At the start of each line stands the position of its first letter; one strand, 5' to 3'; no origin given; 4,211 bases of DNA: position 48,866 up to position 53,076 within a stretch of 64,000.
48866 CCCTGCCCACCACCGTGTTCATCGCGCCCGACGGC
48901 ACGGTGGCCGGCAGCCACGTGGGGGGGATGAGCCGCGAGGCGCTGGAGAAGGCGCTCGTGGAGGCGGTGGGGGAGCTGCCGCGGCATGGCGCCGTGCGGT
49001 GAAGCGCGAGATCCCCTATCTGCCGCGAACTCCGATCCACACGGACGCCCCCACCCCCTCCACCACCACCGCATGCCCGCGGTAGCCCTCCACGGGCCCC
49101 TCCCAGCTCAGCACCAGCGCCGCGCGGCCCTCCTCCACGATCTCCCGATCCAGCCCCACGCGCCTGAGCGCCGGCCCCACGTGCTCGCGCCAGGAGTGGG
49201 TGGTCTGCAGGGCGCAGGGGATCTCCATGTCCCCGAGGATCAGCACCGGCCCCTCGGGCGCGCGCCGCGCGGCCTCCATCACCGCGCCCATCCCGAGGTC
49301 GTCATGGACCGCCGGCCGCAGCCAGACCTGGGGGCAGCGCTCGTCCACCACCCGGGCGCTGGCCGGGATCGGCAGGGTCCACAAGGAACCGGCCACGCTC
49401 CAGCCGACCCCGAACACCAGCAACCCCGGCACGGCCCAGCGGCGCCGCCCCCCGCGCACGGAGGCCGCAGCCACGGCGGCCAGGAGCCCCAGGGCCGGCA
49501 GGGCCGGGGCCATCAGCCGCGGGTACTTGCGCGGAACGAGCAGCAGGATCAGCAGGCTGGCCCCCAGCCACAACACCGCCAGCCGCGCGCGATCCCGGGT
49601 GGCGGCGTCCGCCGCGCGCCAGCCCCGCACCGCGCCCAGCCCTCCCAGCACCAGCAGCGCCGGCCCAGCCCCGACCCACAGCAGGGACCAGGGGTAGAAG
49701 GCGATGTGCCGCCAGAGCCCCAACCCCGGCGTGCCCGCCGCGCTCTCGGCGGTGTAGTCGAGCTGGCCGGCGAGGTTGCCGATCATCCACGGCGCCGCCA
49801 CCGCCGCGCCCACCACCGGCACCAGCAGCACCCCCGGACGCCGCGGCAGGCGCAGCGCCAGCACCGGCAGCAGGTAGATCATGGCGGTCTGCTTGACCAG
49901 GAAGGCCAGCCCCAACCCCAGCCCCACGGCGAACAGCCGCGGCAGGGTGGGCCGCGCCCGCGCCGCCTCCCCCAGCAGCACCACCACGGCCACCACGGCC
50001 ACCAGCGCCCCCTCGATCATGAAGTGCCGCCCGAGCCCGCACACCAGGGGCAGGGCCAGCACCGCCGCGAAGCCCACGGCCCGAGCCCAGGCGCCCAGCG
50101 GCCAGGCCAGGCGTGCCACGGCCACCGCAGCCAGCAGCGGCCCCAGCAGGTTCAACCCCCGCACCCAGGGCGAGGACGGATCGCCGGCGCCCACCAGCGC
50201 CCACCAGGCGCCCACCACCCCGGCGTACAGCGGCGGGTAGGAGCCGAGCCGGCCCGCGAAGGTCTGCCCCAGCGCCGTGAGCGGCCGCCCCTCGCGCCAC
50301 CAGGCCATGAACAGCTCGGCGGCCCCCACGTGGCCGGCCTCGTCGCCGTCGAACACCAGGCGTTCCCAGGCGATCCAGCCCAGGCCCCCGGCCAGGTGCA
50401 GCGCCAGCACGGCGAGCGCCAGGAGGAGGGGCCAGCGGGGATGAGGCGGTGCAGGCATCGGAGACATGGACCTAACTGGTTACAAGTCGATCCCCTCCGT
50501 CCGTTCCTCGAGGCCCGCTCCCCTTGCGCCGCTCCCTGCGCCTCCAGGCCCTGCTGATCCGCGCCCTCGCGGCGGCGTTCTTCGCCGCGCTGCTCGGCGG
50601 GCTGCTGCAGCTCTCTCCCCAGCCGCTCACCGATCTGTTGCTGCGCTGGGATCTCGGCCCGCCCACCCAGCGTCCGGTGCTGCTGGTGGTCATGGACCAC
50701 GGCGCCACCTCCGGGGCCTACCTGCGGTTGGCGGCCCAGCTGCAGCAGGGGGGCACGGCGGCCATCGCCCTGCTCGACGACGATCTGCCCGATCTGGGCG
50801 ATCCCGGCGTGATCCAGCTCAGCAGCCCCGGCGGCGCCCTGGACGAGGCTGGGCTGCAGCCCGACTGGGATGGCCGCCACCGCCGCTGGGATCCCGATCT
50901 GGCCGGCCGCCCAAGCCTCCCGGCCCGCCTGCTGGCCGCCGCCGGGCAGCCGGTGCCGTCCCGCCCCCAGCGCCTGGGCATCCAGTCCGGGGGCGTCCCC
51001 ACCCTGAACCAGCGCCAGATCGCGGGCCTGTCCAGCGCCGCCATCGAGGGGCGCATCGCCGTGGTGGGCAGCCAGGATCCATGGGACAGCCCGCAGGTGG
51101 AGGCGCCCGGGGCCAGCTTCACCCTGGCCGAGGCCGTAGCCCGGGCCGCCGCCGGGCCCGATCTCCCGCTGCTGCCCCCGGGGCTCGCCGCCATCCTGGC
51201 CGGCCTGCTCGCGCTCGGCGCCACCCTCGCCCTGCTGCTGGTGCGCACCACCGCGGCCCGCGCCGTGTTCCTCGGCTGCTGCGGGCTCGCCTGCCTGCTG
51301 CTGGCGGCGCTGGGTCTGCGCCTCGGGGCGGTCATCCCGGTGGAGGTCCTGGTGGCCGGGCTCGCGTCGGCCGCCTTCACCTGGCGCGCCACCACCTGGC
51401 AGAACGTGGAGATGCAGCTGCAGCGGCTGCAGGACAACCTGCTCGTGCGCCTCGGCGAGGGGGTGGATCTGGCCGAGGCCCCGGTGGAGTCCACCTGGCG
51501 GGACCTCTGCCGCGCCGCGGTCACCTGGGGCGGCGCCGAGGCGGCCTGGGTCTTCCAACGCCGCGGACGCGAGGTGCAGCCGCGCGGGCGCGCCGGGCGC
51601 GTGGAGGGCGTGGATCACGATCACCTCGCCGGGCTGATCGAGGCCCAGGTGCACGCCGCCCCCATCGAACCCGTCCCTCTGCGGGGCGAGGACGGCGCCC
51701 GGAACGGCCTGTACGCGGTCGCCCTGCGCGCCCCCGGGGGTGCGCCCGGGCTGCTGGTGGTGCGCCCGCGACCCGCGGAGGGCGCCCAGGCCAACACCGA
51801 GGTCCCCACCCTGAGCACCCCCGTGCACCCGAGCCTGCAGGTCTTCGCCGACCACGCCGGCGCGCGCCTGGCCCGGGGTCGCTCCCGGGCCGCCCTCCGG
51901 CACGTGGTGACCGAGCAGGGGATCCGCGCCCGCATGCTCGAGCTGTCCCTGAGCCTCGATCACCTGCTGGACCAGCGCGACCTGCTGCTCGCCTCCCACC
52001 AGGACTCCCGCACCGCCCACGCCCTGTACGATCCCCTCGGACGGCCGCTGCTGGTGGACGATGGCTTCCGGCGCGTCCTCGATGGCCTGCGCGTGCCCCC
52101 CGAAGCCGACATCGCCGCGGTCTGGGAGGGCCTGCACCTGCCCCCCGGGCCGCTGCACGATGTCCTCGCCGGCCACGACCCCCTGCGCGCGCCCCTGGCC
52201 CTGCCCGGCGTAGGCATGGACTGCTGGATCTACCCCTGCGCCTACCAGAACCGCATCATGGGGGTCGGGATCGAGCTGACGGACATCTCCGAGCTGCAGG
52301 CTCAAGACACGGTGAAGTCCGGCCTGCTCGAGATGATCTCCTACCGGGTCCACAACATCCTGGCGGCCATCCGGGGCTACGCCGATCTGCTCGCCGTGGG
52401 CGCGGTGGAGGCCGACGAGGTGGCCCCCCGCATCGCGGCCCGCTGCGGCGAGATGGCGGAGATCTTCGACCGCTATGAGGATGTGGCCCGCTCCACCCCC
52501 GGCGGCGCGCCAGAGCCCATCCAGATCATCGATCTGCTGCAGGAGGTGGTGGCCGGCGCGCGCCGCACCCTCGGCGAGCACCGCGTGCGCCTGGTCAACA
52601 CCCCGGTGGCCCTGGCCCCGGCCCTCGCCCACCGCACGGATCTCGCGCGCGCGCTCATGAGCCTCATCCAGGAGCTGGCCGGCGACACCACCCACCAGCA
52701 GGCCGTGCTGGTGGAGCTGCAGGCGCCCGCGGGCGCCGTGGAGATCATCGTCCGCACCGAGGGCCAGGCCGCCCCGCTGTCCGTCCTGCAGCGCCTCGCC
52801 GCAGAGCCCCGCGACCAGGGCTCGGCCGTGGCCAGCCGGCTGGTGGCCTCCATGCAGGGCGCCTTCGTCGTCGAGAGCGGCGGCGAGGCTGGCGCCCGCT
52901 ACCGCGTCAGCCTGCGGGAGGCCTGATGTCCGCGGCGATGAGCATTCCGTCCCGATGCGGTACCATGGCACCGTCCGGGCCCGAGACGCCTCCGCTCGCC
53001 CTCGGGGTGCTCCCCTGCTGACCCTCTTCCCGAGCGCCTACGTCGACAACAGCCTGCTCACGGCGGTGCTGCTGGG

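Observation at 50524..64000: Six-gene coupled operon built around a tandem PgsC/CapC-like membrane protein: possible novel envelope-polymer system lacking a PgsB ligase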

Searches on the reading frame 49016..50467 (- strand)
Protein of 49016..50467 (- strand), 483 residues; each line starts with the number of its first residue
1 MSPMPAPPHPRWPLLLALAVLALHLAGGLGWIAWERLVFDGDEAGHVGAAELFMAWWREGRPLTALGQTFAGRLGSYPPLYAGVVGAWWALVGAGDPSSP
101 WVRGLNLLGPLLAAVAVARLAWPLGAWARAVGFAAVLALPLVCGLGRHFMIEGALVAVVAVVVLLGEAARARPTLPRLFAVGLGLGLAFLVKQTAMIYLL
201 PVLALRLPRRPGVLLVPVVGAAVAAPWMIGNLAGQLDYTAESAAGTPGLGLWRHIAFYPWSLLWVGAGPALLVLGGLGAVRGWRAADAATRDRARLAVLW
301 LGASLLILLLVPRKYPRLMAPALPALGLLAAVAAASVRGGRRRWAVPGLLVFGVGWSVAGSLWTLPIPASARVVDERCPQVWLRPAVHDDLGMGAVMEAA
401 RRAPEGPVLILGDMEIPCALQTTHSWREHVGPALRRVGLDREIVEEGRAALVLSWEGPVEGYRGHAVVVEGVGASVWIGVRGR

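Call 5: search_protein_families(library=pfam, proteins=[window:49016-50467:-], max_evalue=0.1)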
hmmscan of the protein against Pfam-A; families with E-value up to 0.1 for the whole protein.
window:49016-50467:- (483 aa): 1 family
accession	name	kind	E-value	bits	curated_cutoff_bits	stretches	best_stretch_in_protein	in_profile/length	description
PF13231.12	PMT_2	-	0.0035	18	26.1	1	78-205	3-128/160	Dolichyl-phosphate-mannose-protein mannosyltransferase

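Call 6: search_protein_families(library=ncbifam, proteins=[window:49016-50467:-], max_evalue=0.1)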
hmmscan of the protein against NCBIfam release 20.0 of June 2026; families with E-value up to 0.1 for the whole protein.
window:49016-50467:- (483 aa): 0 families

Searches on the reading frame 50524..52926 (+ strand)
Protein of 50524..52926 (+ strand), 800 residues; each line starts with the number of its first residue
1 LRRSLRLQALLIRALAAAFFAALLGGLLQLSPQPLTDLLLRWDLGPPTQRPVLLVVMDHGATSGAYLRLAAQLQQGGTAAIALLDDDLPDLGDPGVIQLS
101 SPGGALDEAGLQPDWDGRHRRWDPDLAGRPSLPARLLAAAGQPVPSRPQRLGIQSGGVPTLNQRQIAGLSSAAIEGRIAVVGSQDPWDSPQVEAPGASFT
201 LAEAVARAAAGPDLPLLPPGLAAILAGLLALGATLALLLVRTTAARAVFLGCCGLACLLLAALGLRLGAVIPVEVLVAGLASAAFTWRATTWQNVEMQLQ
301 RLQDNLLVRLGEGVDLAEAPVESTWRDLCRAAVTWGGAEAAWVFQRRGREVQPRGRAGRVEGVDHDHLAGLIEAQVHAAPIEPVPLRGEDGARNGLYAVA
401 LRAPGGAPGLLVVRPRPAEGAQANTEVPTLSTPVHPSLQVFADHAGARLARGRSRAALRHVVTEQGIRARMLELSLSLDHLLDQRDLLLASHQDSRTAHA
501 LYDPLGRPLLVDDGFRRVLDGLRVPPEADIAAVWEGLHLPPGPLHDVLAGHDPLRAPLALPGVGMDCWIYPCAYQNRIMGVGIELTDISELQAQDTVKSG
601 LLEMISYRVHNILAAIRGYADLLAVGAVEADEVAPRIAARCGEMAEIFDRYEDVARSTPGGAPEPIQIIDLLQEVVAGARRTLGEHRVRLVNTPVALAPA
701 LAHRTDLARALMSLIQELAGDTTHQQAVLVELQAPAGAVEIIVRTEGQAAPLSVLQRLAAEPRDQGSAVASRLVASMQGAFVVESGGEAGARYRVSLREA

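Call 5: search_protein_families(library=pfam, proteins=[window:50524-52926:+], max_evalue=0.1)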
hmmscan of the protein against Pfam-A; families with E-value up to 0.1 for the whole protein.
window:50524-52926:+ (800 aa): 1 family
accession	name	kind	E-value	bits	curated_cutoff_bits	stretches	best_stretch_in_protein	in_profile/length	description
PF00512.31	HisKA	-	0.02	15.4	26.9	1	598-659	2-65/66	His Kinase A (phospho-acceptor) domain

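Call 6: search_protein_families(library=ncbifam, proteins=[window:50524-52926:+], max_evalue=0.1)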
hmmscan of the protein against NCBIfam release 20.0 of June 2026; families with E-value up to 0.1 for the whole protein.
window:50524-52926:+ (800 aa): 5 families
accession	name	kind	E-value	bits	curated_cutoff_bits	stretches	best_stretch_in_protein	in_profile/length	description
TIGR02966.1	phoR_proteo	equivalog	0.00024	20.2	334.2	1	585-758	101-281/333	phosphate regulon sensor histidine kinase PhoR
NF008312.0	PRK11100.1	equivalog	0.0013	17.6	356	1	612-758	270-421/477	two-component system sensor histidine kinase CreC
NF010077.0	PRK13559.1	subfamily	0.011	14.6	361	1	581-727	153-284/364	hypothetical protein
NF008468.0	PRK11360.1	equivalog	0.019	13.4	646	1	606-798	404-607/616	two-component system sensor histidine kinase AtoS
NF046044.1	PnpS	equivalog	0.053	12.5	400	0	569-747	141-326/390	two-component system histidine kinase PnpS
